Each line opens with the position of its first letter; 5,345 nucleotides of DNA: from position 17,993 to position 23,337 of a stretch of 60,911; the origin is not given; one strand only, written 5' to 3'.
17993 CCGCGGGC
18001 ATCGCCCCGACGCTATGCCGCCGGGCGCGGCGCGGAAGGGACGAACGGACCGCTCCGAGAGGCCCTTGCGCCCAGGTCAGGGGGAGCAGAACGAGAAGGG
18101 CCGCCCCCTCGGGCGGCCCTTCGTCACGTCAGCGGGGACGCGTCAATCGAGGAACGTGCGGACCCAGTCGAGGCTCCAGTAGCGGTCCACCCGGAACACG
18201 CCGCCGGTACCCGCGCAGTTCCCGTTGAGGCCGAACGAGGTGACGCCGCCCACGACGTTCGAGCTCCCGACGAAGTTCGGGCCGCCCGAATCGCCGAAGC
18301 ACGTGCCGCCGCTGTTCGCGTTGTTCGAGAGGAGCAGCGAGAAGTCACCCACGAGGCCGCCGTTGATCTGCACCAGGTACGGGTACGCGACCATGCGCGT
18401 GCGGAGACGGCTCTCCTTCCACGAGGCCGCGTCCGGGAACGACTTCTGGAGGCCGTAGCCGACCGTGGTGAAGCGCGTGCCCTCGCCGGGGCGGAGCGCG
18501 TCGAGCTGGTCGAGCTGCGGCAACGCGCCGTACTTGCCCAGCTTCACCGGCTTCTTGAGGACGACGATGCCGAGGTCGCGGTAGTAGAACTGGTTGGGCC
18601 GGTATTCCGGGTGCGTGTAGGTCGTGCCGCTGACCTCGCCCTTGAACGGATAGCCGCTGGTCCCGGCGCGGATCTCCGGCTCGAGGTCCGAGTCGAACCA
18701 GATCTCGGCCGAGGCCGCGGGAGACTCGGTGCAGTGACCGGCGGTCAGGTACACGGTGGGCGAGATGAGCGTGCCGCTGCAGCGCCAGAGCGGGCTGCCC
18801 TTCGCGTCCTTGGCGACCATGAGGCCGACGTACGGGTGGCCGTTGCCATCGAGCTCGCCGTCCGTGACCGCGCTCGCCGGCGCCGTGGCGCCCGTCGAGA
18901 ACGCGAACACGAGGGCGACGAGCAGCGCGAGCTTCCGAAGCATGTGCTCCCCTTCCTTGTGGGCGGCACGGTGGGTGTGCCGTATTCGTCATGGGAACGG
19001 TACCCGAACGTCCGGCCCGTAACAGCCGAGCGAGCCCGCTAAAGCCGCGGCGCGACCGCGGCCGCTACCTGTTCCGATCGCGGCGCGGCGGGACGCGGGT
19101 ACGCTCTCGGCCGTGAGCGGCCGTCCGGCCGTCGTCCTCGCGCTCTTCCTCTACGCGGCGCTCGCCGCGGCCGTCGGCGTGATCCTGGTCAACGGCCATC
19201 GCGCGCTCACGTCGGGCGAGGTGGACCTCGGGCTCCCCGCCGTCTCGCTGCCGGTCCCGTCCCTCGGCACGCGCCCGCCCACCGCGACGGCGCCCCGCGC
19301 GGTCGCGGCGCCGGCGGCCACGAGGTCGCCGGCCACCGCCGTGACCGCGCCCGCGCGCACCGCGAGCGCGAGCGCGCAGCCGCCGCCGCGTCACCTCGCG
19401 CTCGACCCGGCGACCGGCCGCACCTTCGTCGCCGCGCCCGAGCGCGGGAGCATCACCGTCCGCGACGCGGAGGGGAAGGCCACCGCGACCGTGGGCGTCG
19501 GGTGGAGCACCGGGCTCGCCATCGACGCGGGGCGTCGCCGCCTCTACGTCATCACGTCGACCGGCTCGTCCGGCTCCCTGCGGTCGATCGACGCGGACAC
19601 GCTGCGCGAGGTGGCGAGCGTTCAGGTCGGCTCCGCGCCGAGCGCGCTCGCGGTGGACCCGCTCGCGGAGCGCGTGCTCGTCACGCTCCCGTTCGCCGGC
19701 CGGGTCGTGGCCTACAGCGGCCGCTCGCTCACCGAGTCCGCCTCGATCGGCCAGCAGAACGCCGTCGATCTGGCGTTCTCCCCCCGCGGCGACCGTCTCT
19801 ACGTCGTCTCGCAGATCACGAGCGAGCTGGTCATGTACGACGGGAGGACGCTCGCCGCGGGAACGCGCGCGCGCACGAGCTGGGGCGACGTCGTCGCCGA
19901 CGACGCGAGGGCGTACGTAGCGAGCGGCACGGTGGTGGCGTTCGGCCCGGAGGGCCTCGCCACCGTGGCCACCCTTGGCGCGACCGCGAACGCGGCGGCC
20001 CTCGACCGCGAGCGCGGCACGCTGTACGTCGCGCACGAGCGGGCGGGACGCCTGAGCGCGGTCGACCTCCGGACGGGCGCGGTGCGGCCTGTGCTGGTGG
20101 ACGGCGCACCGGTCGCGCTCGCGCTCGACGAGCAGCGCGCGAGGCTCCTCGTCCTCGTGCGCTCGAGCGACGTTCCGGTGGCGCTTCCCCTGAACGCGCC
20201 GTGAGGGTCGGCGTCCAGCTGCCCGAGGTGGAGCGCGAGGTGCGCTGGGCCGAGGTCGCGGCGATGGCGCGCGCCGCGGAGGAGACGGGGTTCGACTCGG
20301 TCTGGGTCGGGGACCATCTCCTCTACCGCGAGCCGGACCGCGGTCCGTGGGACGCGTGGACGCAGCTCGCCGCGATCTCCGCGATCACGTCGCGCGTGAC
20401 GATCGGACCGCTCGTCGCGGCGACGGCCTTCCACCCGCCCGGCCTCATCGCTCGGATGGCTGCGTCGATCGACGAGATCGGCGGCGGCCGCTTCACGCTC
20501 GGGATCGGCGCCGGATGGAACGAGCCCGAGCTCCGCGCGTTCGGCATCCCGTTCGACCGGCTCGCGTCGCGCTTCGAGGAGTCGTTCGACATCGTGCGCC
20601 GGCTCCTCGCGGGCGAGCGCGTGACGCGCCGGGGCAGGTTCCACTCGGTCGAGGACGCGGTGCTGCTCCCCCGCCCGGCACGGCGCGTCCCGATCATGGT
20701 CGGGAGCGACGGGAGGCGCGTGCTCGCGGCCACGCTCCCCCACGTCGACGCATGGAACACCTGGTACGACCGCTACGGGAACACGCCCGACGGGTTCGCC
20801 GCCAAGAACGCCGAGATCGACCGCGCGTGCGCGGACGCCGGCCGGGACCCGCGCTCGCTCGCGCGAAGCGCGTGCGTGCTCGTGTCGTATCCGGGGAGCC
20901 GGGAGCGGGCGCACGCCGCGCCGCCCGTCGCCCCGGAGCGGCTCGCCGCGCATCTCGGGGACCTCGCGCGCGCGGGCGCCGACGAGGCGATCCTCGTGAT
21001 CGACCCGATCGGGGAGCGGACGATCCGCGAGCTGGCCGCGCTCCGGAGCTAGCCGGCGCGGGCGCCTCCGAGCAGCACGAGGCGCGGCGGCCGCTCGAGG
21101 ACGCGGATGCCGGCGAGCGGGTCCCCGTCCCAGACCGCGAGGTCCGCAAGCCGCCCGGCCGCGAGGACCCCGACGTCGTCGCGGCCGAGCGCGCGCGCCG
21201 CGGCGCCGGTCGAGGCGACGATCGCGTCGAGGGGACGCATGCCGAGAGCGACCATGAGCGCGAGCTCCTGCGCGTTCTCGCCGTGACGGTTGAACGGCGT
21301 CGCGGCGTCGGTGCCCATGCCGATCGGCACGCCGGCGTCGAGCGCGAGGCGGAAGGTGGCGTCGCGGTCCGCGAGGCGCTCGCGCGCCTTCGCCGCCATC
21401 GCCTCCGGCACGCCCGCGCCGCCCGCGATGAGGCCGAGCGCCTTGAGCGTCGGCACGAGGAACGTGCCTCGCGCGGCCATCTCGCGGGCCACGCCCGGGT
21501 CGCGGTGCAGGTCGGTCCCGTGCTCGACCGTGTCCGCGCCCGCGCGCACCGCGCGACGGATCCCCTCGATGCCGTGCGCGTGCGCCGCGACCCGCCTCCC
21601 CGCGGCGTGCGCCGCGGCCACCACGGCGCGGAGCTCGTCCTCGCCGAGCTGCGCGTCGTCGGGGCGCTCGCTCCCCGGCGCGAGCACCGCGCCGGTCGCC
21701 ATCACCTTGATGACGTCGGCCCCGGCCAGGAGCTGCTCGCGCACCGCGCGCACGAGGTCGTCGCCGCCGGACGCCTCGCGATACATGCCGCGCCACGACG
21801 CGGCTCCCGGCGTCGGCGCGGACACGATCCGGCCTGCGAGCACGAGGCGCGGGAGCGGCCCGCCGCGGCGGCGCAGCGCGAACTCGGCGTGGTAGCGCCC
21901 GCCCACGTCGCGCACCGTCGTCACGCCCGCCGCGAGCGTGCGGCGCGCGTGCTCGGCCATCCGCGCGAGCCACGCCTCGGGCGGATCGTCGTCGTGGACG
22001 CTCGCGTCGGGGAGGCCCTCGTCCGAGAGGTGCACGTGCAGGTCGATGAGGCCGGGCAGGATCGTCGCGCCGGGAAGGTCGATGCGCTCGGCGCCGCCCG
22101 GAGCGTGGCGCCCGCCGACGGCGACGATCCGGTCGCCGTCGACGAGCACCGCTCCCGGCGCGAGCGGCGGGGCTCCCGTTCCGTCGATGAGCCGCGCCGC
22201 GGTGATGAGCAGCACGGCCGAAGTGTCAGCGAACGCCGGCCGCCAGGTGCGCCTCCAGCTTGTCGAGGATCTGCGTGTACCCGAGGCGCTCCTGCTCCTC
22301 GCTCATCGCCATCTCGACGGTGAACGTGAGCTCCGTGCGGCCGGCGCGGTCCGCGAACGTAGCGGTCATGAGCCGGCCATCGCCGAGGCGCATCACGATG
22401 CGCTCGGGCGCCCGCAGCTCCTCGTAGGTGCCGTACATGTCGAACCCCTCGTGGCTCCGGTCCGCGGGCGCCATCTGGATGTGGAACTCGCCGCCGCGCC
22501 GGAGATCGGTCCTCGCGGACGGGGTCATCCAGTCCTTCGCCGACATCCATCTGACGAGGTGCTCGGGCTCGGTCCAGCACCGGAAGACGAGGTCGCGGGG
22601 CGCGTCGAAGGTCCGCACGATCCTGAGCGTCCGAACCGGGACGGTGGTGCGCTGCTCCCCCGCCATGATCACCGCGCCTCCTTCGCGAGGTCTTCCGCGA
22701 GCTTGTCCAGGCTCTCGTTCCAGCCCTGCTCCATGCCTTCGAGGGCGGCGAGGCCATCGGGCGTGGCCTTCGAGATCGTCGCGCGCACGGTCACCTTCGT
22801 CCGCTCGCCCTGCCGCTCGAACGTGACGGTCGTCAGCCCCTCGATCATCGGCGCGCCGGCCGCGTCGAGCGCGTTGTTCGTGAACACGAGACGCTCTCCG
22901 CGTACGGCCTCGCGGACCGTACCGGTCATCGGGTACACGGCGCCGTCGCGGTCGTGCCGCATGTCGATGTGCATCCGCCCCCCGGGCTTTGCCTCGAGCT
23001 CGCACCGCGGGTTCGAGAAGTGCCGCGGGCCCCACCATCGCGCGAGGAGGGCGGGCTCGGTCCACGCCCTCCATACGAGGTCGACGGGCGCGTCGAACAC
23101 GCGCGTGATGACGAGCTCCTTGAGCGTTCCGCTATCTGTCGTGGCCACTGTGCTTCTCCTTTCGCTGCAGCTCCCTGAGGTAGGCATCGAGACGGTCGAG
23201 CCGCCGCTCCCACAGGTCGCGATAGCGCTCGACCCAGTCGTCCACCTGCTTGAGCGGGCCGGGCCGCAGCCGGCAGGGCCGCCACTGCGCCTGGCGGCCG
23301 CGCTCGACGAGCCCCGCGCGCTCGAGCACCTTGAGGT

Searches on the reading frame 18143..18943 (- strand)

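Call 52: search_protein_families(library=pfam, proteins=[window:18143-18943:-], max_evalue=0.001)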
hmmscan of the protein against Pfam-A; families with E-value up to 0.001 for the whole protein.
window:18143-18943:- (266 aa): 1 family
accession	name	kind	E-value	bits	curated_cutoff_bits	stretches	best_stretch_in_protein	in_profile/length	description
PF00089.32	Trypsin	-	7.4e-19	68.9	20.6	1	50-254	23-215/220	Trypsin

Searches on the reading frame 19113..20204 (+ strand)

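Call 51: search_protein_families(library=pfam, proteins=[window:19113-20204:+], max_evalue=0.001)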
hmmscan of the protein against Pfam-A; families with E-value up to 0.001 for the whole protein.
window:19113-20204:+ (363 aa): 1 family
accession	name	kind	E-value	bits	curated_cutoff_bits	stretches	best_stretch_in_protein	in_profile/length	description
PF08450.18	SGL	-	0.00023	21.3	26.3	0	118-233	121-244/246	SMP-30/Gluconolactonase/LRE-like region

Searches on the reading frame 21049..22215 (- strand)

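Call 51: search_protein_families(library=pfam, proteins=[window:21049-22215:-], max_evalue=0.001)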
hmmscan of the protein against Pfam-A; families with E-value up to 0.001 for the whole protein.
window:21049-22215:- (388 aa): 2 families
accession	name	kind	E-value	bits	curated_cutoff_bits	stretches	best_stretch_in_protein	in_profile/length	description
PF01979.26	Amidohydro_1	-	1.6e-50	172.8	25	1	51-375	1-331/345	Amidohydrolase family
PF07969.17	Amidohydro_3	-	2.4e-14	54.1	29.7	1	189-367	258-449/472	Amidohydrolase family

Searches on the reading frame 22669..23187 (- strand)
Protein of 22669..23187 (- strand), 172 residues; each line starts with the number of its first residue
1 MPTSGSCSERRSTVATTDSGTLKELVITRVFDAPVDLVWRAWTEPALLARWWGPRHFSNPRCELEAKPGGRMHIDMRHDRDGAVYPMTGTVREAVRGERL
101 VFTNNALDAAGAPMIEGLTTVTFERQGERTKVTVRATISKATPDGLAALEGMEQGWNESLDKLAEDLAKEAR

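Call 51: search_protein_families(library=pfam, proteins=[window:22669-23187:-], max_evalue=0.001)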
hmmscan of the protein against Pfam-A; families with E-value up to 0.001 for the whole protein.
window:22669-23187:- (172 aa): 2 families
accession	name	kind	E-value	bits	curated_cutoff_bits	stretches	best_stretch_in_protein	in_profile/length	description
PF08327.17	AHSA1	-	7.4e-30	104.2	22.1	1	32-165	1-122/125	Activator of Hsp90 ATPase homolog 1-like protein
PF10604.15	Polyketide_cyc2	-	4e-10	40.6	27.4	1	27-171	6-141/142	Polyketide cyclase / dehydrase and lipid transport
